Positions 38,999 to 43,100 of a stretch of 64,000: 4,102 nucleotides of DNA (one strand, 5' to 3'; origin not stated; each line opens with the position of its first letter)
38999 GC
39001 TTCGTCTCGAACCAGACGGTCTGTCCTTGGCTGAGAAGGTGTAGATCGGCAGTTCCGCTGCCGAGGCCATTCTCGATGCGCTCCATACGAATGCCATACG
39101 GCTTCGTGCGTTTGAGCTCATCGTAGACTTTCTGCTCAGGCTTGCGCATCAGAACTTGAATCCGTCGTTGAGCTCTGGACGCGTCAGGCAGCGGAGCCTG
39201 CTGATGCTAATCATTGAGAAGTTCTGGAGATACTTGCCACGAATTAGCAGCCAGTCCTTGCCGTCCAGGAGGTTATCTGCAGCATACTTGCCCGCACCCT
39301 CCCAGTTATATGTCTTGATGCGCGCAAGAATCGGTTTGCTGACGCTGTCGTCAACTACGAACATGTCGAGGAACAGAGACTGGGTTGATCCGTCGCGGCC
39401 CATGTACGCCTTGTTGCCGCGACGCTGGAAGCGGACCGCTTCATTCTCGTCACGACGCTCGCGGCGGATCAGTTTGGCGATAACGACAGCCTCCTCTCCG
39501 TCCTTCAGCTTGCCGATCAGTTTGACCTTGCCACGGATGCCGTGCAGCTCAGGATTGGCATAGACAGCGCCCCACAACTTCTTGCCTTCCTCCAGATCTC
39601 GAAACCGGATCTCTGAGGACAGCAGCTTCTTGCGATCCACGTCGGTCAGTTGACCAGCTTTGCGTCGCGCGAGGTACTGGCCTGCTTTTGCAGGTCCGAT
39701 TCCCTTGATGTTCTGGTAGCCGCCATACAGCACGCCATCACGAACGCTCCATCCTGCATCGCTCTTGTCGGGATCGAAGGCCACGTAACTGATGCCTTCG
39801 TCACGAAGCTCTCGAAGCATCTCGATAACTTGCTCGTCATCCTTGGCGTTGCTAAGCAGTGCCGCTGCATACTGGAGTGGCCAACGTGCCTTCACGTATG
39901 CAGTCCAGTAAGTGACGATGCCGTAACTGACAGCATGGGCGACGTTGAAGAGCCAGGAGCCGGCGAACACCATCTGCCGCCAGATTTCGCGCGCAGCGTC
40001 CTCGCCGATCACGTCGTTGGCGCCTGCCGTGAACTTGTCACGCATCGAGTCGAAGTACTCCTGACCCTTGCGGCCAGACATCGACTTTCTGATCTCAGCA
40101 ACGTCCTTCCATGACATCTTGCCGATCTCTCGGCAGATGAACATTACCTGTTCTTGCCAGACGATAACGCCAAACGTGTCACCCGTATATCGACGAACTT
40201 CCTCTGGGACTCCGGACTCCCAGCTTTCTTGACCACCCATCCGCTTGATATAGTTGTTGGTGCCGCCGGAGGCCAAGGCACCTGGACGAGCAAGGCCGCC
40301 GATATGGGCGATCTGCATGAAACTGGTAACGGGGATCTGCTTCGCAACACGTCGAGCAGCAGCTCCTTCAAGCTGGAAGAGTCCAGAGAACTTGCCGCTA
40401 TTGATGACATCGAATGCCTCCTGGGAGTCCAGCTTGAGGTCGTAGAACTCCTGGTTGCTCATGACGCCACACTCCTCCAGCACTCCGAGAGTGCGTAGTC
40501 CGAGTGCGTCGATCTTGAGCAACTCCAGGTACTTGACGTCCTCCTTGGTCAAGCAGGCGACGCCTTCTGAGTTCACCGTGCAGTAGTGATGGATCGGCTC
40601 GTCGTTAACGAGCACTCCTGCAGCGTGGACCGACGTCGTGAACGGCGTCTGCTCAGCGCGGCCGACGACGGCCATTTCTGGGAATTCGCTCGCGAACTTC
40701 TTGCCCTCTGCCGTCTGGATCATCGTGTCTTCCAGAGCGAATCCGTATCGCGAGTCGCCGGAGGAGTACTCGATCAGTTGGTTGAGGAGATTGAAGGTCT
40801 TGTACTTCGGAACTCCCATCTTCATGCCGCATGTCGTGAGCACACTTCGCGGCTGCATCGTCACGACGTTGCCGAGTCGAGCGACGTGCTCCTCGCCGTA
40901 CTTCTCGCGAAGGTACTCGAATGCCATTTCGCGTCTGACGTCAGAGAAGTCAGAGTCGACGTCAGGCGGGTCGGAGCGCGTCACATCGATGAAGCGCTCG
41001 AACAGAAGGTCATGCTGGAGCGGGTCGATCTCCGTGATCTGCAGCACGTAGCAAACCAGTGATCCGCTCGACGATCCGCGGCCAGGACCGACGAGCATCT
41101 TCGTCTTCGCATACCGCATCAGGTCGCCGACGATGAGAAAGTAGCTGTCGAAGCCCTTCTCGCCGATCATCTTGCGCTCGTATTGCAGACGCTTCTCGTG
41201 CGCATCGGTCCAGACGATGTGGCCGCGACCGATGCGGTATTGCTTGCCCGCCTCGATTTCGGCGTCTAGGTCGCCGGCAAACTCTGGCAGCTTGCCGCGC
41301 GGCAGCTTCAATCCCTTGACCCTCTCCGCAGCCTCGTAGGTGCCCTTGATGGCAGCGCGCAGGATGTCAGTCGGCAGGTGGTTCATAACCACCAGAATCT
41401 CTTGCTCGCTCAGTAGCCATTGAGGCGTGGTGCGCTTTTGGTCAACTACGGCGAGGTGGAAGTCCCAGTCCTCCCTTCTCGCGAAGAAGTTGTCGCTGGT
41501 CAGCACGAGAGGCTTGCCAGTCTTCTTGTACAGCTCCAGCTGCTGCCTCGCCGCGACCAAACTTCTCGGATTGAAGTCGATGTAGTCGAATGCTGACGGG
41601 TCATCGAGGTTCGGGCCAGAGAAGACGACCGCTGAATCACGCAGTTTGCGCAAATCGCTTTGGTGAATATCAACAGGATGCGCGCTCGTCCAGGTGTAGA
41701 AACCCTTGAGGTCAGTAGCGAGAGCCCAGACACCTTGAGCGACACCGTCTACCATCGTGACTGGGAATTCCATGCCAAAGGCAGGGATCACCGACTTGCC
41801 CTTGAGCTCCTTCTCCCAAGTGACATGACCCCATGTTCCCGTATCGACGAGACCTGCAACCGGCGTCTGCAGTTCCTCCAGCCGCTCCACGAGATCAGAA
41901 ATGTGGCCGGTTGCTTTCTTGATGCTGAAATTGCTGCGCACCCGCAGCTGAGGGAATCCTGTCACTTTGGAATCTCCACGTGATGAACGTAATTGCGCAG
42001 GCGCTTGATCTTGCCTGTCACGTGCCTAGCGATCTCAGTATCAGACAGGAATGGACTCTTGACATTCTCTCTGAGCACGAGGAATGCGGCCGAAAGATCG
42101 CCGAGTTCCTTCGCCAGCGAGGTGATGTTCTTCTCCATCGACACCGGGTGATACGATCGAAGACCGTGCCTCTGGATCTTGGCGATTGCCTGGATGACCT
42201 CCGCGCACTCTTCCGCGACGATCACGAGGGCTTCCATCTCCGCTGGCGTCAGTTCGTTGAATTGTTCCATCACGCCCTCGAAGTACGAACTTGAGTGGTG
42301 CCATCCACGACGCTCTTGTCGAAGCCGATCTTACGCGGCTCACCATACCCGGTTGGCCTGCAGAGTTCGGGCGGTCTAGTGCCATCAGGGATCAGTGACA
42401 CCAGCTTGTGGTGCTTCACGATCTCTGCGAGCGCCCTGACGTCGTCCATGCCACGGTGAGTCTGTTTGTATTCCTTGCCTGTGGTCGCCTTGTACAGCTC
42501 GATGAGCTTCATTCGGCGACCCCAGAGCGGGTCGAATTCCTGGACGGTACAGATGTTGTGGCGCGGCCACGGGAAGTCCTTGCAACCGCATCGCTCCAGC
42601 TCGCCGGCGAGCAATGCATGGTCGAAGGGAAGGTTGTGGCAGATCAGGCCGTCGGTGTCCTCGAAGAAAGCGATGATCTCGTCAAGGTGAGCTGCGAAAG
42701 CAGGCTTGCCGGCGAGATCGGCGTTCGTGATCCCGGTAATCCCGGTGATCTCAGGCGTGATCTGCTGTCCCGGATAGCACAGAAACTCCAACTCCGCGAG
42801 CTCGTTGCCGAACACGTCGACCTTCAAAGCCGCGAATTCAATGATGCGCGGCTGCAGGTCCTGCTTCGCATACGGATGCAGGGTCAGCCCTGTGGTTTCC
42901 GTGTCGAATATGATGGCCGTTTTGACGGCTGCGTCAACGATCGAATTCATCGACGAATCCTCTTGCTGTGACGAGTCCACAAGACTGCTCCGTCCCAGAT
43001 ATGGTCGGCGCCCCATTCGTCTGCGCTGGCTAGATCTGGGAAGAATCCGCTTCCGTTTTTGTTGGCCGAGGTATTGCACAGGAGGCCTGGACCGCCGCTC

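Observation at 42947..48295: Candidate nucleotide/DNA-modification module: NodU/CmcH carbamoyltransferase with a HAD-like phosphatase, ThyX and an FAD oxidoreductase, inside a translationally coupled replication operon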

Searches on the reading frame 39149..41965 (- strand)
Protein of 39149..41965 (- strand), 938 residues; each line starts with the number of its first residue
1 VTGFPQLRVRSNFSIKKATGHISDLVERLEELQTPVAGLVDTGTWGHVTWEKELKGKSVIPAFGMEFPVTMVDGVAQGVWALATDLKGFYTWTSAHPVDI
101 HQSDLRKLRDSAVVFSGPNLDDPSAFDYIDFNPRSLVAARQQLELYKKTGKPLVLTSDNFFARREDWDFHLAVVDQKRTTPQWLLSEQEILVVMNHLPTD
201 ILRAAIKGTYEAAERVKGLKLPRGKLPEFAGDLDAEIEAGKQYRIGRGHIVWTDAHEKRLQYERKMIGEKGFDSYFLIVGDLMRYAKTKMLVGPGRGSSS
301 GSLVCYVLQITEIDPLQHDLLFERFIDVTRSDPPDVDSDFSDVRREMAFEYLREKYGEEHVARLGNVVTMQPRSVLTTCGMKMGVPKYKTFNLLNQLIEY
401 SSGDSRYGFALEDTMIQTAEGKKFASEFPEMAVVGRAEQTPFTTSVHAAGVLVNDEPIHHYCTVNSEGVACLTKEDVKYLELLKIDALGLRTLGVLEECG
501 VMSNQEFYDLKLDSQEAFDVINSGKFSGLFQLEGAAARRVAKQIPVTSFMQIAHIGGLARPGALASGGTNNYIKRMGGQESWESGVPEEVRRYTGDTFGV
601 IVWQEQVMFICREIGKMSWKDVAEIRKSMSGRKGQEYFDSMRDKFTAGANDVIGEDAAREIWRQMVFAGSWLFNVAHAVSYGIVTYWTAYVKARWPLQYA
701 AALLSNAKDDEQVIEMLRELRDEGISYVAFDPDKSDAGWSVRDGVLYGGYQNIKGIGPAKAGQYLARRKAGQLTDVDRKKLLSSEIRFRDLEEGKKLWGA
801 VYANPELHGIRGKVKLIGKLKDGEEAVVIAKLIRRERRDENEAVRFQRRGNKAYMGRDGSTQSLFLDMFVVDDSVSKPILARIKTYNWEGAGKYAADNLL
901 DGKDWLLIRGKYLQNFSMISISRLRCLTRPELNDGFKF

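Call 71: search_dna_similar(query=window:39149-41965:-, collection=phages, mode=protein, max_rows=30)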
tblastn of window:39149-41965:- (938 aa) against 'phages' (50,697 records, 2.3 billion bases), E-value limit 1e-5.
Records with a match: 1340; places in all: 1345; records where one place covers at least 80% of the query: 362.
Best place of each record, by identity: <60% 1340.
By first word of the organism name: Pseudomonas 302; Mycobacterium 282; Streptomyces 211; Gordonia 132; Bacillus 76; Bacteriophage 41; Staphylococcus 37; Microbacterium 36; Escherichia 31; Rhodococcus 22; and 54 more.
By host as written in the record: Mycobacterium smegmatis mc2 155 204; Pseudomonas aeruginosa 118; - 95; Pseudomonas aeruginosa PAO1 86; Streptomyces griseus ATCC 10137 81; Gordonia terrae 3612 65; Streptomyces lividans JI 1326 44; Mycobacterium smegmatis mc#155 37; and 213 more.
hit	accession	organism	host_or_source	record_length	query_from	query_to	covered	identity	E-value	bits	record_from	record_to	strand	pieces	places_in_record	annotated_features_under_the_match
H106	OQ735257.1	Burkholderia phage vB_BglM_WTB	Burkholderia gladioli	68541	1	927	99%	44.1%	0e+0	704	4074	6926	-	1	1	DNA polymerase III subunit alpha | DNA polymerase III epsilon subunit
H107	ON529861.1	Luteibacter phage vB_LflM-Pluto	Luteibacter sp. EIF3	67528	1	927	99%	43.9%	0e+0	757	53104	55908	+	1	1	DNA polymerase III subunit alpha | three-prime repair exonuclease I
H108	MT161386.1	Xanthomonas phage FoX6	Xanthomonas campestris pv. campestris ...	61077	1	927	99%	43.7%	0e+0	733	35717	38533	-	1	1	DNA polymerase III alpha subunit | putative DNA helicase | putative DNA polymerase III epsilon subunit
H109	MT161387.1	Xanthomonas phage FoX7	Xanthomonas campestris pv. campestris ...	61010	1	927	99%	43.7%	0e+0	733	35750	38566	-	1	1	DNA polymerase III alpha subunit | hypothetical protein | putative DNA polymerase III epsilon subunit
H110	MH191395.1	Xanthomonas phage XcP1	Xanthomonas campestris pv. campestris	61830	1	930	99%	43.5%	0e+0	738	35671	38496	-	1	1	DNA polymerase III alpha subunit | DEDDH exonuclease | hypothetical protein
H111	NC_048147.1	Xanthomonas phage XcP1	Xanthomonas campestris pv. campestris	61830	1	930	99%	43.5%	0e+0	738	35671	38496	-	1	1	DNA polymerase | DEDDH exonuclease | DNA helicase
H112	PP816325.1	Xylella phage MATE2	Xylella fastidiosa A0PT1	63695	1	927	99%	43.4%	0e+0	733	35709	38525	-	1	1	DNA polymerase | DEDDH exonuclease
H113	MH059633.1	Xanthomonas phage Carpasina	Xanthomonas campestris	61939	1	927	99%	43.3%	0e+0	733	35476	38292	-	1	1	DNA polymerase III alpha subunit | putative DNA polymerase III epsilon subunit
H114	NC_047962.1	Xanthomonas phage Carpasina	Xanthomonas campestris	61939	1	927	99%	43.3%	0e+0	733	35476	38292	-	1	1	DNA polymerase | putative DNA polymerase III epsilon subunit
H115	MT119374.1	Pseudomonas phage antinowhere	Pseudomonas aeruginosa PAO1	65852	1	931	99%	42.7%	0e+0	726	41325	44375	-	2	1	DNA polymerase III subunit alpha | repeat_region | putative DNA polymerase III, epsilon subunit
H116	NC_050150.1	Pseudomonas phage antinowhere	Pseudomonas aeruginosa PAO1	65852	1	931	99%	42.7%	0e+0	726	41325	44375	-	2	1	DNA polymerase | repeat_region | 3'-5' exonuclease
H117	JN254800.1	Pseudomonas phage NH-4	Pseudomonas aeruginosa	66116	1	931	99%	42.6%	0e+0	729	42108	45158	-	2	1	putative DNA polymerase III alpha subunit | putative DNA polymerase III epsilon subunit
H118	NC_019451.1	Pseudomonas phage NH-4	Pseudomonas aeruginosa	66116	1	931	99%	42.6%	0e+0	729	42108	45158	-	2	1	DNA polymerase | 3'-5' exonuclease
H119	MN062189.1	Serratia phage MyoSmar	Serratia marcescens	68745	1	925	99%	42.8%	0e+0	723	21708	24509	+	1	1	DNA polymerase III alpha subunit | DNA polymerase III epsilon subunit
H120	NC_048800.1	Serratia phage MyoSmar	Serratia marcescens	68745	1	925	99%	42.8%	0e+0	723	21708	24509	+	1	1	DNA polymerase | DNA polymerase exonuclease subunit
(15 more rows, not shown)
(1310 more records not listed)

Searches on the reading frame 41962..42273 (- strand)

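Call 13: search_protein_families(library=pfam, proteins=[window:41962-42273:-], max_evalue=0.01)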
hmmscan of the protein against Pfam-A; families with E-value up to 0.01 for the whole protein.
window:41962-42273:- (103 aa): 1 family
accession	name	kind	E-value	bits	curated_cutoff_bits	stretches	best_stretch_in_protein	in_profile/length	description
PF03819.22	MazG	-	0.00013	22.6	22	1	18-67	9-43/74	MazG nucleotide pyrophosphohydrolase domain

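Call 15: search_protein_families(library=phrogs, proteins=[window:41962-42273:-], max_evalue=0.001)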
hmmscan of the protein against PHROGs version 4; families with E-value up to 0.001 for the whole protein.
window:41962-42273:- (103 aa): 2 families
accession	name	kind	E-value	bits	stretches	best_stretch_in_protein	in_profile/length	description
phrog_4856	-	other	7.7e-20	72.4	1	2-99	78-176/195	nucleoside triphosphate pyrophosphohydrolase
phrog_2245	-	other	1.3e-06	29.4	1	17-96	139-205/218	nucleoside triphosphate pyrophosphohydrolase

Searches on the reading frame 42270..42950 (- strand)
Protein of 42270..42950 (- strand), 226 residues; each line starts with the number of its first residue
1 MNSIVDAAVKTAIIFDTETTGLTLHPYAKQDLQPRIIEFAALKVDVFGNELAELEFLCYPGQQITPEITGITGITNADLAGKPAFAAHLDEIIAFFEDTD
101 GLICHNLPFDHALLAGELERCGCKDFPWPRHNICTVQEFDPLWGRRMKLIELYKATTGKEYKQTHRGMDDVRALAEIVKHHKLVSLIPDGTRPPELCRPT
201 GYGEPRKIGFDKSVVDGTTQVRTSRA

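Call 3: search_protein_families(library=pfam, proteins=[window:42270-42950:-], max_evalue=0.01)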
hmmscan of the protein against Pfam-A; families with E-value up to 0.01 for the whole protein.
window:42270-42950:- (226 aa): 1 family
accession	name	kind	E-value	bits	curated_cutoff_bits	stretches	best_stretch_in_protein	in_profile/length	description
PF00929.31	RNase_T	-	3.5e-23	83.4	24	1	13-177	1-163/164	Exonuclease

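Call 4: search_protein_families(library=phrogs, proteins=[window:42270-42950:-], max_evalue=0.001)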
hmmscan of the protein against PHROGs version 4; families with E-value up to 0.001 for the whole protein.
window:42270-42950:- (226 aa): 2 families
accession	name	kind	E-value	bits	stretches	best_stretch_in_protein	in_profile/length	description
phrog_192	-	DNA, RNA and nucleotide metabolism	2.4e-39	136.8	1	11-180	107-269/397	DNA polymerase exonuclease subunit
phrog_14632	-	DNA, RNA and nucleotide metabolism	5.7e-06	26.3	1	12-122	84-185/380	DNA polymerase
